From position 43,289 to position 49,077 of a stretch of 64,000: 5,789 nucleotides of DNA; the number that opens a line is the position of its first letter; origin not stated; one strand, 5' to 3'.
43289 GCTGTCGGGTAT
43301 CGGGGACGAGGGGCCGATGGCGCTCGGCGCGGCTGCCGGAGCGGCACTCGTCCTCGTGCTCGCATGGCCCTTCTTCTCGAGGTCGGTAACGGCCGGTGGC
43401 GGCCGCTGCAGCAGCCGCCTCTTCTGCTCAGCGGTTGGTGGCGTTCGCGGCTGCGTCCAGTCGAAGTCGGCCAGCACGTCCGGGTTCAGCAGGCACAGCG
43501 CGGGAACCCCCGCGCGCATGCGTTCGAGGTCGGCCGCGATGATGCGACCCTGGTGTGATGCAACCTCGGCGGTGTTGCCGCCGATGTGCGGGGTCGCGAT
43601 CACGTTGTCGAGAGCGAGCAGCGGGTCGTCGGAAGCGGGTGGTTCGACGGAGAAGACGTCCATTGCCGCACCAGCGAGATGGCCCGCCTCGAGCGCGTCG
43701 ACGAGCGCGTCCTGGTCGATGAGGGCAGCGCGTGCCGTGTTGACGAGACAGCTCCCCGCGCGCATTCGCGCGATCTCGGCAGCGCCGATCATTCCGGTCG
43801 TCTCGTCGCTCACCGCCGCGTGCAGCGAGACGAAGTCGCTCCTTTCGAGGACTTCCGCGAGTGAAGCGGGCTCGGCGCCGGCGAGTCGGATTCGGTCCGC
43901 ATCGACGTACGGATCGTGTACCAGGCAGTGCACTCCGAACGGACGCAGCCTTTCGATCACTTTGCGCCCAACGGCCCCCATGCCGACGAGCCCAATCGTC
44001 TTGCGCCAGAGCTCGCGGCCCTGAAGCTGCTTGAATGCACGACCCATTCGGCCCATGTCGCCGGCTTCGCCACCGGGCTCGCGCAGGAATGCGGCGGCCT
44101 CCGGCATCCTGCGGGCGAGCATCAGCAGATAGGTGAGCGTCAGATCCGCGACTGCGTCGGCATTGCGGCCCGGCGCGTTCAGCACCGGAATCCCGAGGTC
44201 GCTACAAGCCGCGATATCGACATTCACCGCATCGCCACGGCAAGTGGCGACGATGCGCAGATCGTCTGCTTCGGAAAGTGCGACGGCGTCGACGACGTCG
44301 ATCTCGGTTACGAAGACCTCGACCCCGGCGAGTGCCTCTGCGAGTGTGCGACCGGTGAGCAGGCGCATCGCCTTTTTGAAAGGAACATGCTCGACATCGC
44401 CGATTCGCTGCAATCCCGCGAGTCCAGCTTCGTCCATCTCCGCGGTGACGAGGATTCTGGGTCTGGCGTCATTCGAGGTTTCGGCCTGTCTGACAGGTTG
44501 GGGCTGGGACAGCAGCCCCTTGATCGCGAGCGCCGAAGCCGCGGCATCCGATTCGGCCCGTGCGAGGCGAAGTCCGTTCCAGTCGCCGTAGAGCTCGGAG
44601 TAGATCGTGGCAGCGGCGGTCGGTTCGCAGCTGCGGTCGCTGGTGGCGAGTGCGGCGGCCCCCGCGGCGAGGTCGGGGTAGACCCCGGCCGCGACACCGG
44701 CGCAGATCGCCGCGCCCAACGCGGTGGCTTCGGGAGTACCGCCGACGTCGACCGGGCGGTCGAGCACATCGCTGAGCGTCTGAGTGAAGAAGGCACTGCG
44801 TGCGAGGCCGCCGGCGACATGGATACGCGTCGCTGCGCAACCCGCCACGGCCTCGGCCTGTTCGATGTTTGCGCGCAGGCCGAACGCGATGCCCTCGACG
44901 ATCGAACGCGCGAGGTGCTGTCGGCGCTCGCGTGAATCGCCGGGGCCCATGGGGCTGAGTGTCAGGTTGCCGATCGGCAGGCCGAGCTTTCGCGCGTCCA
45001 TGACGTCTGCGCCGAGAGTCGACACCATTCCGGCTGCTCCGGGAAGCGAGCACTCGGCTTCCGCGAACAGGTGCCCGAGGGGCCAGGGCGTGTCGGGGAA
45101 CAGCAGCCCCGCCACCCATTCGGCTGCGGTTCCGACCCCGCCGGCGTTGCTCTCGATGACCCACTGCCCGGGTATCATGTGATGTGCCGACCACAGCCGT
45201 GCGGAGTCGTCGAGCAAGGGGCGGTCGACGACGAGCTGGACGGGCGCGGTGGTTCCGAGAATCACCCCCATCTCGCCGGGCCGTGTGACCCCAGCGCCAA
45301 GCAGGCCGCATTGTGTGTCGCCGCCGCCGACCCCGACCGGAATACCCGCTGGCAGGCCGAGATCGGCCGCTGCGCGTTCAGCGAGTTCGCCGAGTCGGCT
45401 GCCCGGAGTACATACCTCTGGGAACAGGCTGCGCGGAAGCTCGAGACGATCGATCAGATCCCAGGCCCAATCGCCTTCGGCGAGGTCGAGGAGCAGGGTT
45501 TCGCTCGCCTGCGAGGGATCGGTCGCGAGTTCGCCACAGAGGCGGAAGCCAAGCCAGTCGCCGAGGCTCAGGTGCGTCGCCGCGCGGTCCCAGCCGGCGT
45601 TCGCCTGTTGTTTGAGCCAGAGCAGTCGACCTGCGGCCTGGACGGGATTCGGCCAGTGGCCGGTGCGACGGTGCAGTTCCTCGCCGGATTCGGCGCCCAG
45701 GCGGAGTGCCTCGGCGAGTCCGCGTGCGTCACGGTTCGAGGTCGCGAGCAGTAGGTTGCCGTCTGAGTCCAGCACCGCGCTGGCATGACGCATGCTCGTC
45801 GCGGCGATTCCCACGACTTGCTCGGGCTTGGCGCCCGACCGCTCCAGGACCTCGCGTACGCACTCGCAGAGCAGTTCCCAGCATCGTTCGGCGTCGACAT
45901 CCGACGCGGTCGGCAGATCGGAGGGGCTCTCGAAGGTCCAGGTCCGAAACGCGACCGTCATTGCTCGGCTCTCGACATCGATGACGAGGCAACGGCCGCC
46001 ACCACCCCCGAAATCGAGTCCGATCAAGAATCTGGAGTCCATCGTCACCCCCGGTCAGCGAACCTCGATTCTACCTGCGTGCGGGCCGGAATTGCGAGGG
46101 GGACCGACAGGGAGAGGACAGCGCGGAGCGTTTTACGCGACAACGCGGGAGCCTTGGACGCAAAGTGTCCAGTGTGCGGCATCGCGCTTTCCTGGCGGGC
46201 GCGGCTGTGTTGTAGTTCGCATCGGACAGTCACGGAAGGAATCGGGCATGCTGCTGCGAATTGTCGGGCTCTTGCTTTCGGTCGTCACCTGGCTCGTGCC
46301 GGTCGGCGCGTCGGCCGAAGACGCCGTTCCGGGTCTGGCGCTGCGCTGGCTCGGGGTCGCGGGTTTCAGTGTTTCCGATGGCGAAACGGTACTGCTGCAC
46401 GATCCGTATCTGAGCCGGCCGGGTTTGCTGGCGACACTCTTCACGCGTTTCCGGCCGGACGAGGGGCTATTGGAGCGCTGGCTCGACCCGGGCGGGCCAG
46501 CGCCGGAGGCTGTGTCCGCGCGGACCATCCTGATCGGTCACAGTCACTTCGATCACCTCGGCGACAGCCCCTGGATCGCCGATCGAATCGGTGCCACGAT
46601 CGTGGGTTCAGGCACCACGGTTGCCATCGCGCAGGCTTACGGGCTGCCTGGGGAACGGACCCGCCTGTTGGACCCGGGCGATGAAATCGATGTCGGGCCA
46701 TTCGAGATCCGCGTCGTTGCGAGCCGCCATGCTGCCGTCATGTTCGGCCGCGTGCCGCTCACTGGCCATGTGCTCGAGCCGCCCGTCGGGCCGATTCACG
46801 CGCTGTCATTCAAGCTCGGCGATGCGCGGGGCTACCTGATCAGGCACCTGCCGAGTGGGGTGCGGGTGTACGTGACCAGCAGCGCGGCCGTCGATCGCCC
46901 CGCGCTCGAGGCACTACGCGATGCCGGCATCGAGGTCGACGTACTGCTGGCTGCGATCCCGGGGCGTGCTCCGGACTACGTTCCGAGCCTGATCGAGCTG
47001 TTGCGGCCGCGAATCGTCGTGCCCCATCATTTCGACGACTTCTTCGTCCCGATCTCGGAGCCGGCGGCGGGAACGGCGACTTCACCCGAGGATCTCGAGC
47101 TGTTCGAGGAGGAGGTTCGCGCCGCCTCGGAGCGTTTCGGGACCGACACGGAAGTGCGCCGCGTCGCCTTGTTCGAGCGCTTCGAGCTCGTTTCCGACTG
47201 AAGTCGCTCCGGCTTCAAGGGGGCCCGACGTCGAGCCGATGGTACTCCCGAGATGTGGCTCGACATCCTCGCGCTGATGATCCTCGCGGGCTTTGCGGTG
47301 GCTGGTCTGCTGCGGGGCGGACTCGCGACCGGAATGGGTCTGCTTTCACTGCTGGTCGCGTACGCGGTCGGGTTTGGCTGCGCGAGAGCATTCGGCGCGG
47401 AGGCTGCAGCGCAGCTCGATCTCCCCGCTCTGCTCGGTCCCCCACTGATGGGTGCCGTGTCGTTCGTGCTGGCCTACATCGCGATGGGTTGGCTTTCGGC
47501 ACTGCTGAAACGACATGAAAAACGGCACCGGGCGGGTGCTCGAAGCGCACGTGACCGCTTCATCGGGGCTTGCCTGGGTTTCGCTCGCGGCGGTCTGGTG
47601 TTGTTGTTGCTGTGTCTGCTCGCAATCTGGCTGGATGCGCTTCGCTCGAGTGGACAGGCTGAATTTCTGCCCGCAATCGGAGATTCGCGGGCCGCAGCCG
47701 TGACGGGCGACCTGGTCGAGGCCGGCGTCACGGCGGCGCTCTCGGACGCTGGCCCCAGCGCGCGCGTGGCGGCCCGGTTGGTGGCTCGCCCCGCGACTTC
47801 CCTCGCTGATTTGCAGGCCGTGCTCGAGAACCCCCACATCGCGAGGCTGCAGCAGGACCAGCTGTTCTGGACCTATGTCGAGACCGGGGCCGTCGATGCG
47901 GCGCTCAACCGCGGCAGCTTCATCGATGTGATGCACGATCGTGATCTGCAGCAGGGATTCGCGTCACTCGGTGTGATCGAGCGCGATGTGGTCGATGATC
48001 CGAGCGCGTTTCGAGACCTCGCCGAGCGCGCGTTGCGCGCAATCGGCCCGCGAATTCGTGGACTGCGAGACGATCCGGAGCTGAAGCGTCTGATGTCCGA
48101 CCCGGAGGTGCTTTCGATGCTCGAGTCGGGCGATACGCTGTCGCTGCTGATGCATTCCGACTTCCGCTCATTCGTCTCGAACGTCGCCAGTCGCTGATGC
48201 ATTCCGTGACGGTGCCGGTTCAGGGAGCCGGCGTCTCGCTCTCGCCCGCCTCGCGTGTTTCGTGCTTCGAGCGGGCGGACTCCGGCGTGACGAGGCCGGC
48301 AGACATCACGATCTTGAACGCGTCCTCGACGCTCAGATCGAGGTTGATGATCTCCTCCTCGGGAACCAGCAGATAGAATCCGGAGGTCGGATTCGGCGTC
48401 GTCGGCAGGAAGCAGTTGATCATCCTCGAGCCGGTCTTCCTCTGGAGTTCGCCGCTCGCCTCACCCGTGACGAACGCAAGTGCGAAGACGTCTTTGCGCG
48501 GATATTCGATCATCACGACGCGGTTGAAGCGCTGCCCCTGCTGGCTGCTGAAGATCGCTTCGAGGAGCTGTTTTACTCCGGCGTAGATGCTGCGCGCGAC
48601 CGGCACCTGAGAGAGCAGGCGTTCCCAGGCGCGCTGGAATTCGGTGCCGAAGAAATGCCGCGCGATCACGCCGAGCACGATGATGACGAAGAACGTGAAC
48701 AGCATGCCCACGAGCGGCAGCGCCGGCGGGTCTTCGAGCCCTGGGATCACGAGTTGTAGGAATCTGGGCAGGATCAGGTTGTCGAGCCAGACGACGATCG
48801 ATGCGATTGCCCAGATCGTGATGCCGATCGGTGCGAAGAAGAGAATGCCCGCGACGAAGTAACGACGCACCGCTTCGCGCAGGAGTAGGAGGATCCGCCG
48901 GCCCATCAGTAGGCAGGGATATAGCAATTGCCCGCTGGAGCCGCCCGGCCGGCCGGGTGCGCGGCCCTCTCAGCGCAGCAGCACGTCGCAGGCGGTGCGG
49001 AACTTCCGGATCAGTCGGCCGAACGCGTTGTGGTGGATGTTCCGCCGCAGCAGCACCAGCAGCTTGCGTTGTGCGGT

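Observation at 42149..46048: Single 1299-aa polypeptide fusing an LsrK-like FGGY kinase, a D-2-hydroxyacid dehydrogenase, an SCP2 domain and a class II aldolase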

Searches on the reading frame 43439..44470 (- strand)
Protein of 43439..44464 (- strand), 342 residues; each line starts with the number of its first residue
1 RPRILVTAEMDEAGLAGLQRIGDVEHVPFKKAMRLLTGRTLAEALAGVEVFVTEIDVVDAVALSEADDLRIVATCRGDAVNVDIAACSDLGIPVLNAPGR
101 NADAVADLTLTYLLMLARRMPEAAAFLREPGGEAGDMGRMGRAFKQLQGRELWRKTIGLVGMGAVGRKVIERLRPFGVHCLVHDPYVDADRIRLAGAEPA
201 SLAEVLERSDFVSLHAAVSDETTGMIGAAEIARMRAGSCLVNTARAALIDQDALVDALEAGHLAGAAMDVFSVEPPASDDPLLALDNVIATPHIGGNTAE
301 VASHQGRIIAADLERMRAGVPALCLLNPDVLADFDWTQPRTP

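Call 24: search_solved_structures(query=window:43439-44464:-, max_evalue=1e-20, show_alignments=2)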
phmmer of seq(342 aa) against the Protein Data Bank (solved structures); distinct sequences matched with E-value up to 1e-20: 104 (the best 60 are shown).
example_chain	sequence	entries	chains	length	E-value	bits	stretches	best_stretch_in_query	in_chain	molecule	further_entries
3ddn_A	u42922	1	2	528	5.5e-45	157.5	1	50-319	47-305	D-3-phosphoglycerate dehydrogenase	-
1ygy_A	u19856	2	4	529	5.5e-45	157.5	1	50-319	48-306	D-3-phosphoglycerate dehydrogenase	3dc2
6plf_A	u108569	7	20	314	5.3e-42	147.7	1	51-316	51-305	D-3-phosphoglycerate dehydrogenase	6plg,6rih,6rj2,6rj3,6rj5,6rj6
6cwa_A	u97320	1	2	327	6.1e-42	147.5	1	51-316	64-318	D-3-phosphoglycerate dehydrogenase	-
7cvp_A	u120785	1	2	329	6.2e-42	147.5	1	51-316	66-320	D-3-phosphoglycerate dehydrogenase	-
2g76_A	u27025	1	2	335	6.6e-42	147.4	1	51-316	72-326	D-3-phosphoglycerate dehydrogenase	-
7dkm_A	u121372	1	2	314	8.6e-42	147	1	51-312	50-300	D-3-phosphoglycerate dehydrogenase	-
7ewh_A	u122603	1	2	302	9e-42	146.9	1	51-312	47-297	D-3-phosphoglycerate dehydrogenase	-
5n6c_A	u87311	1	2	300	9.5e-42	146.8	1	51-312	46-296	D-3-phosphoglycerate dehydrogenase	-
9jcm_A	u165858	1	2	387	1.4e-41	146.3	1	1-302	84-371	D-3-phosphoglycerate dehydrogenase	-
5tx7_A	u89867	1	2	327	6.8e-41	144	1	40-297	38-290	D-isomer specific 2-hydroxyacid dehydrogenase family protein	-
5aov_A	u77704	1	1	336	9.8e-41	143.5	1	1-331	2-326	GLYOXYLATE REDUCTASE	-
9jcn_A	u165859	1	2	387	1.1e-40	143.4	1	1-302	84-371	D-3-phosphoglycerate dehydrogenase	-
6bii_A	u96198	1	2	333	1.9e-40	142.6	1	1-331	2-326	Glyoxylate reductase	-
1wwk_A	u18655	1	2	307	8e-40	140.5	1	42-312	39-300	phosphoglycerate dehydrogenase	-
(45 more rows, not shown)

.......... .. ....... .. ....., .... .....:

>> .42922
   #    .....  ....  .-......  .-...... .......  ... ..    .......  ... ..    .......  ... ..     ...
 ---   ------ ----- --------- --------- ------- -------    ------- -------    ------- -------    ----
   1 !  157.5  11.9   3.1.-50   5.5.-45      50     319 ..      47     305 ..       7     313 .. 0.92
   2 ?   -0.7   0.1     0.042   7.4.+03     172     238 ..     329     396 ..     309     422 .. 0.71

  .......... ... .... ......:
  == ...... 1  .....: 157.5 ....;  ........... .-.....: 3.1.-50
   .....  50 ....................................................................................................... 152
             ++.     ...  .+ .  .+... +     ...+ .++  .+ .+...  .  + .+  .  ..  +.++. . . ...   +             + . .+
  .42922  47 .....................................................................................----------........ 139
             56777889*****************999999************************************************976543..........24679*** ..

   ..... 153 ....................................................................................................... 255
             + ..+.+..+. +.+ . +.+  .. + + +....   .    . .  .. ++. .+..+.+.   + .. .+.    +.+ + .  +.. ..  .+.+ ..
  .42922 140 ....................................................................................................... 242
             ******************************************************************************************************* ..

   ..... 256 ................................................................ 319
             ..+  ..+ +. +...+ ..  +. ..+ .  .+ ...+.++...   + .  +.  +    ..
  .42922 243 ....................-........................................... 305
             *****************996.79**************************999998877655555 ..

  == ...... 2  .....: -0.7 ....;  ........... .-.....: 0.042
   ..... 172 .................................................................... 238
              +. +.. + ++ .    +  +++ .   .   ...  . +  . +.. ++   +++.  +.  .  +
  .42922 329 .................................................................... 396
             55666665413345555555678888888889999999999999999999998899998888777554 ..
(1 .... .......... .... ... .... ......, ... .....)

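Call 51: search_protein_families(library=ncbifam, proteins=[window:43451-44470:-], max_evalue=0.00001)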
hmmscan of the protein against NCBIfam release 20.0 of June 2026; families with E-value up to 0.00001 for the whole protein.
window:43451-44470:- (340 aa): 21 families
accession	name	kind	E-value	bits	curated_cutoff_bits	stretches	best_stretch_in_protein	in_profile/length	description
TIGR01327.1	PGDH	equivalog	4.7e-62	210.4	454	1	6-324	2-306/525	phosphoglycerate dehydrogenase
NF009714.1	PRK13243.1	equivalog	2.4e-60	204.6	455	1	3-333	2-327/332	glyoxylate reductase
NF005069.0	PRK06487.1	equivalog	1.7e-49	168.6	448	1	41-303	40-295/320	2-hydroxyacid dehydrogenase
NF008759.0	PRK11790.1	equivalog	9.1e-48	162.9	404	1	37-317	42-315/410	phosphoglycerate dehydrogenase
NF011938.0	PRK15409.1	equivalog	4.5e-39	134.4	492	1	36-304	32-294/324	glyoxylate/hydroxypyruvate reductase GhrB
NF041369.1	Dhydh_Halo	equivalog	5.4e-38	130.9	400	1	57-321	41-297/305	D-2-hydroxyacid dehydrogenase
NF000492.1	vanH_gen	exception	3e-35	121.8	540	1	62-275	59-254/312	D-lactate dehydrogenase VanH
NF001309.0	PRK00257.1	equivalog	9.2e-35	120.3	434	2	146-312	106-271/379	4-phosphoerythronate dehydrogenase PdxB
NF005750.0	PRK07574.1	equivalog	1.4e-34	119.8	329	1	66-303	110-341/386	NAD-dependent formate dehydrogenase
NF005387.0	PRK06932.1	equivalog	3.2e-33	115.1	492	1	47-298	42-289/314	2-hydroxyacid dehydrogenase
NF006263.0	PRK08410.1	equivalog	1.4e-32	113.4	389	1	42-302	35-290/311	D-2-hydroxyacid dehydrogenase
NF000371.1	vanH_Agroup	exception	6.1e-28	97.9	700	1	63-276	65-260/322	VanH-A/VanH-Pt family D-lactate dehydrogenase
NF000112.1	vanH-Amyco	exception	2.5e-27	96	625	1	63-275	89-283/348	VanH-AOV family D-lactate dehydrogenase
NF000128.1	vanH-Sc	exception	1.5e-26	93.3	650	1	82-275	98-274/337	D-lactate dehydrogenase VanH-Sc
NF000004.1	vanH-D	exception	1.1e-25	90.4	550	1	74-275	76-260/323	D-lactate dehydrogenase VanH-D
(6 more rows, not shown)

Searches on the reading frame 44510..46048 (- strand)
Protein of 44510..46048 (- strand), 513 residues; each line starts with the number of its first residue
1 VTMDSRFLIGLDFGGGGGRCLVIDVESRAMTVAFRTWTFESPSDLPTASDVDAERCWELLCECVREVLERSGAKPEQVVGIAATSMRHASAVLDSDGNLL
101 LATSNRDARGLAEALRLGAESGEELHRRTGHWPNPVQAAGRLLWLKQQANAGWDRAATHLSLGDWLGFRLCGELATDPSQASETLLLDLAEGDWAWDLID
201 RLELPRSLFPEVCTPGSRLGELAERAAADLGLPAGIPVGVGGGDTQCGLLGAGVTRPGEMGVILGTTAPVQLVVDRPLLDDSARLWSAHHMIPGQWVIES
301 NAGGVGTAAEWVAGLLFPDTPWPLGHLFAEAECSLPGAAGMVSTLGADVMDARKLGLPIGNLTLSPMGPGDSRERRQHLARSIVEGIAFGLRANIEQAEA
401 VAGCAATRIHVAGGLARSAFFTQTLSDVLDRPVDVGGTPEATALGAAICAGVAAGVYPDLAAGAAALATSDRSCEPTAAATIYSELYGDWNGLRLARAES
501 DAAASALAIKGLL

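Call 22: search_solved_structures(query=window:44510-46048:-, max_evalue=1e-10)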
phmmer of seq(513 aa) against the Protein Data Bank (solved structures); distinct sequences matched with E-value up to 1e-10: 33.
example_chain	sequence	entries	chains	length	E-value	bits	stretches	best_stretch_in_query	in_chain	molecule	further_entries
5ya0_A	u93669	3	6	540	3.8e-60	206.9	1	6-487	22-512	Autoinducer-2 kinase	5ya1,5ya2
3ifr_A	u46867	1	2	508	1.8e-36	128.7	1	5-493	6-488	Carbohydrate kinase, FGGY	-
2zf5_O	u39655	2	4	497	1.2e-33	119.4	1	6-491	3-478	Glycerol kinase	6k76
6k78_B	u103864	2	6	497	2.1e-33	118.6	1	6-491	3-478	Glycerol kinase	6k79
6k78_A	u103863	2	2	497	2.8e-33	118.3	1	6-491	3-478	Glycerol kinase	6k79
2dpn_A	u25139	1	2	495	4e-30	107.8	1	7-464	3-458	Glycerol kinase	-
3gbt_A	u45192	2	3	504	1.9e-27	99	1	4-498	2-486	Gluconate kinase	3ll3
3d7e_O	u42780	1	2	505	4e-27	97.9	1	6-491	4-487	Glycerol kinase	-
3h45_X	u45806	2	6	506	1.3e-26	96.2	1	6-491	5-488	Glycerol kinase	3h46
3flc_O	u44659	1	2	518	1.3e-26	96.2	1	6-491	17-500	Glycerol kinase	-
3h3n_X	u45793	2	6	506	1.3e-26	96.2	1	6-491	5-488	Glycerol kinase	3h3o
1r59_O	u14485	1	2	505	2e-26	95.6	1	6-491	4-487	Glycerol kinase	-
1xup_O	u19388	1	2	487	6.7e-26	93.9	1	11-491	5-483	Glycerol kinase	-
4e1j_A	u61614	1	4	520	1.1e-25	93.1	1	5-478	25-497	Glycerol kinase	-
2itm_A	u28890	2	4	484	4.3e-25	91.2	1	8-456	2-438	Xylulose kinase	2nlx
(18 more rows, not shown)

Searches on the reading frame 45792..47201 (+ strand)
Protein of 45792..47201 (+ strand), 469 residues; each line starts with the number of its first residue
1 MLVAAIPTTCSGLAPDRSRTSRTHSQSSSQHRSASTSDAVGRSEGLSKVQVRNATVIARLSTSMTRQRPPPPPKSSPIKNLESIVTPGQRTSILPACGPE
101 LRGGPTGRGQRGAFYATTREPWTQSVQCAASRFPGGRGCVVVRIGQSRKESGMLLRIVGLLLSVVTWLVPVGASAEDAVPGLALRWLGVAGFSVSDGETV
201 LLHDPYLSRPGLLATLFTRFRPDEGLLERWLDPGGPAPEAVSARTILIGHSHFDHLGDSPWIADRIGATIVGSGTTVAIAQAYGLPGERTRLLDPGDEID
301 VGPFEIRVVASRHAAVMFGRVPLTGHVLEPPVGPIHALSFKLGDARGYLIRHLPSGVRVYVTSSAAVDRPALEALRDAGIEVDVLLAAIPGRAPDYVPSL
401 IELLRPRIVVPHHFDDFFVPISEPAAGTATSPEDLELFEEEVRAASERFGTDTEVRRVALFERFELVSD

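Call 8: search_protein_families(library=pfam, proteins=[window:45792-47201:+], max_evalue=0.001)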
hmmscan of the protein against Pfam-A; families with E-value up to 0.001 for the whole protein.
window:45792-47201:+ (469 aa): 2 families
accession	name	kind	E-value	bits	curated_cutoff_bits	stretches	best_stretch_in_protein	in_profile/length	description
PF13483.12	Lactamase_B_3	-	3.6e-07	30.7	24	1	184-413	2-160/160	Beta-lactamase superfamily domain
PF12706.13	Lactamase_B_2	-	1.8e-05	24.9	27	1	229-351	17-131/200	Beta-lactamase superfamily domain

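Call 58: search_protein_families(library=ncbifam, proteins=[window:45792-47201:+], max_evalue=0.00001)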
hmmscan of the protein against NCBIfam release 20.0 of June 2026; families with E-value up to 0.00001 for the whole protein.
window:45792-47201:+ (469 aa): 1 family
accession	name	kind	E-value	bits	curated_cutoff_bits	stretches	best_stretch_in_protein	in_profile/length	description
NF001911.0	PRK00685.1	equivalog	1.6e-10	40.9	144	1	184-316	3-112/228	metal-dependent hydrolase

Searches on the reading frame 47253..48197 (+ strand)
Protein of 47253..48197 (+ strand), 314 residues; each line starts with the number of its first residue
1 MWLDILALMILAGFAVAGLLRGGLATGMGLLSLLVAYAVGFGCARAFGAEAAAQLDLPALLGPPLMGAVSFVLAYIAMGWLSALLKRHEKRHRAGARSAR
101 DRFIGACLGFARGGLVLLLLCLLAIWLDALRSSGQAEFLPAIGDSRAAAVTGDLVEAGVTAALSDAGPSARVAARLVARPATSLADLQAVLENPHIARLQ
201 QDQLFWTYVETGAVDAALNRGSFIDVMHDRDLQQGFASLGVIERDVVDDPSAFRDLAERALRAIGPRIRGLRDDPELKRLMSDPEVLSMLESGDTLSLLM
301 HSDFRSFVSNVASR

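Call 8: search_protein_families(library=pfam, proteins=[window:47253-48197:+], max_evalue=0.001)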
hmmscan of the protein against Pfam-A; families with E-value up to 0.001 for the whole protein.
window:47253-48197:+ (314 aa): 2 families
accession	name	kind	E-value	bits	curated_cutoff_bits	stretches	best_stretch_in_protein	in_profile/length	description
PF02674.22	Colicin_V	-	1.4e-12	48.2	29.3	1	3-133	1-126/144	Colicin V production protein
PF17830.6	STI1-HOP_DP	-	2.1e-05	24.7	29.1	0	271-292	8-29/55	STI1/HOP, DP domain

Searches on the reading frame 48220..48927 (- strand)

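Call 8: search_protein_families(library=pfam, proteins=[window:48220-48927:-], max_evalue=0.001)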
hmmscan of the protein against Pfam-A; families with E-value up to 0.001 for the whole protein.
window:48220-48927:- (235 aa): 1 family
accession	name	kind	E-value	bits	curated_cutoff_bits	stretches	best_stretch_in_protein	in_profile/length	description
PF04367.18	DUF502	-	2.2e-32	111.6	23.8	1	76-182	1-107/107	Protein of unknown function (DUF502)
